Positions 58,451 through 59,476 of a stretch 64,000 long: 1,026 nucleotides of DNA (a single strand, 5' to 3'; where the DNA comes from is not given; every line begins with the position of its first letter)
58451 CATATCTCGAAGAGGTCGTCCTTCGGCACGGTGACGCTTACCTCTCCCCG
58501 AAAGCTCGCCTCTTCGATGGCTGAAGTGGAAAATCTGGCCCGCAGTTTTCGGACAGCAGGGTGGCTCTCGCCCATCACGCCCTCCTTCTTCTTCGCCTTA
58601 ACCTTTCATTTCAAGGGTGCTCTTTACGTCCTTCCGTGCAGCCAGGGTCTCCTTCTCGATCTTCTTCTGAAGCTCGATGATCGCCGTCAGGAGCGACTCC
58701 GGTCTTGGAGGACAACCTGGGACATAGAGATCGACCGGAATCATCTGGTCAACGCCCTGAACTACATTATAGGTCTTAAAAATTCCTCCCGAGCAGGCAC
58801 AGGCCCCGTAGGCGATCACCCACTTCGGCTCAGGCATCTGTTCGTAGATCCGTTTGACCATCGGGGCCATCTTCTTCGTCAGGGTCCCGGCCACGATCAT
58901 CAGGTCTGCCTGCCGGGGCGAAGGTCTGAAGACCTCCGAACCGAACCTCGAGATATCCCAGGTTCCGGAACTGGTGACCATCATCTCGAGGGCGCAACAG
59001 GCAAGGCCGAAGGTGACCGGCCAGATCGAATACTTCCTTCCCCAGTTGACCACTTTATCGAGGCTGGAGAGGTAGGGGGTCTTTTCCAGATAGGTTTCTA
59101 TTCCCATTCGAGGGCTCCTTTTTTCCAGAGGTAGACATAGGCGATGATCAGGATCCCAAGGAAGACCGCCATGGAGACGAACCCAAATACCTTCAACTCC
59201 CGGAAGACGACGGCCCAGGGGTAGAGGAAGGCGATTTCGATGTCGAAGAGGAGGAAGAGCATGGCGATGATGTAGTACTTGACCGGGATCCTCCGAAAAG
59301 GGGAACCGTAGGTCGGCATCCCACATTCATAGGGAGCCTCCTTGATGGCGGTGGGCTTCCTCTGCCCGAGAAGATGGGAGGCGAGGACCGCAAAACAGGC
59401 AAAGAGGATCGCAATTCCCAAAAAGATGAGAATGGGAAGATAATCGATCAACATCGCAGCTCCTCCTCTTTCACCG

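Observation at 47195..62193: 11-subunit complex I operon lacking nuoEFG, with a Sec-formate-dehydrogenase alpha subunit upstream and a NuoF-C/GltD fusion in the nuoEFG slot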

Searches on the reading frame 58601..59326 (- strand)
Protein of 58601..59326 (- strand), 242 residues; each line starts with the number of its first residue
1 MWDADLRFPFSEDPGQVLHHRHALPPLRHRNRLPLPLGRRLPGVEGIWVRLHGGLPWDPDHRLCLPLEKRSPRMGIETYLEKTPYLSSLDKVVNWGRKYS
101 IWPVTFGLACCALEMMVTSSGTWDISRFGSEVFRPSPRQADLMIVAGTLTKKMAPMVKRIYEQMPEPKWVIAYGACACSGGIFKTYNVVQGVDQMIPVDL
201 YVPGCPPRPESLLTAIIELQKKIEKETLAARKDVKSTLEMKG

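Call 8: search_protein_families(library=pfam, proteins=[window:58601-59326:-])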
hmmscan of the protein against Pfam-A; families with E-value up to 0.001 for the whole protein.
window:58601-59326:- (242 aa): 1 family
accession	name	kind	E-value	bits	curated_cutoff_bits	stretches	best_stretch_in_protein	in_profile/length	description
PF01058.29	Oxidored_q6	-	2.6e-30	105.2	27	1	110-218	1-127/128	NADH ubiquinone oxidoreductase, 20 Kd subunit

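Call 9: search_protein_families(library=ncbifam, proteins=[window:58601-59326:-])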
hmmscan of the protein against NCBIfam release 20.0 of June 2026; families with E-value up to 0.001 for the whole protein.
window:58601-59326:- (242 aa): 15 families
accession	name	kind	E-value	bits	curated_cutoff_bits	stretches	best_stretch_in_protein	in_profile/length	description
NF011394.0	PRK14819.1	equivalog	1.1e-72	244.8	312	1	85-230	17-163/264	NADH-quinone oxidoreductase subunit B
NF005012.1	PRK06411.1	subfamily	1.2e-72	242.8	116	1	77-228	12-163/166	NADH-quinone oxidoreductase subunit NuoB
NF011390.0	PRK14815.1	equivalog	3.3e-71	238.4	281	1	81-229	15-163/183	NADH dehydrogenase subunit B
TIGR01957.1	nuoB_fam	subfamily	1.1e-69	232.9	142.7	1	86-225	4-144/145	NADH-quinone oxidoreductase subunit B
NF009808.0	PRK13292.1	equivalog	2.7e-69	233.9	1156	1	84-233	10-159/791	NADH-quinone oxidoreductase subunit B/C/D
NF011395.0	PRK14820.1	equivalog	4.3e-62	209.1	263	1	85-232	19-166/180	NADH-quinone oxidoreductase subunit B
NF011389.0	PRK14814.1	equivalog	6.4e-61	205.4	285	1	86-233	20-167/186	NADH dehydrogenase subunit B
NF011391.0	PRK14816.1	equivalog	3.4e-59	199.8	283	1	86-228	39-182/196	NADH-quinone oxidoreductase subunit B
NF011393.0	PRK14818.1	equivalog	3.5e-57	192.7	255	1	87-232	19-164/173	NADH dehydrogenase subunit B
NF011392.0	PRK14817.1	equivalog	3.7e-56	189.7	271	1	85-234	21-173/182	NADH-quinone oxidoreductase subunit B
NF011388.0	PRK14813.1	equivalog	1.1e-55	188.4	294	1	86-233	15-164/189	NADH dehydrogenase subunit B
TIGR03294.1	FrhG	equivalog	3.7e-08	33.4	245.5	1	139-228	50-148/228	coenzyme F420 hydrogenase subunit gamma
NF045875.1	F420_non_VhuG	exception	1.7e-07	30.8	450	1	186-221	130-165/286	F420-non-reducing hydrogenase subunit VhuG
NF045520.1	H2_NiFeSe_small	exception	3.8e-05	23.2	470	1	144-242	121-228/314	NiFeSe hydrogenase small subunit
NF040831.1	sulfhyd_ShyD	equivalog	0.00023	20.9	460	0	192-226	120-154/240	NAD(P)-dependent hydrogenase/sulfhydrogenase 2 subunit delta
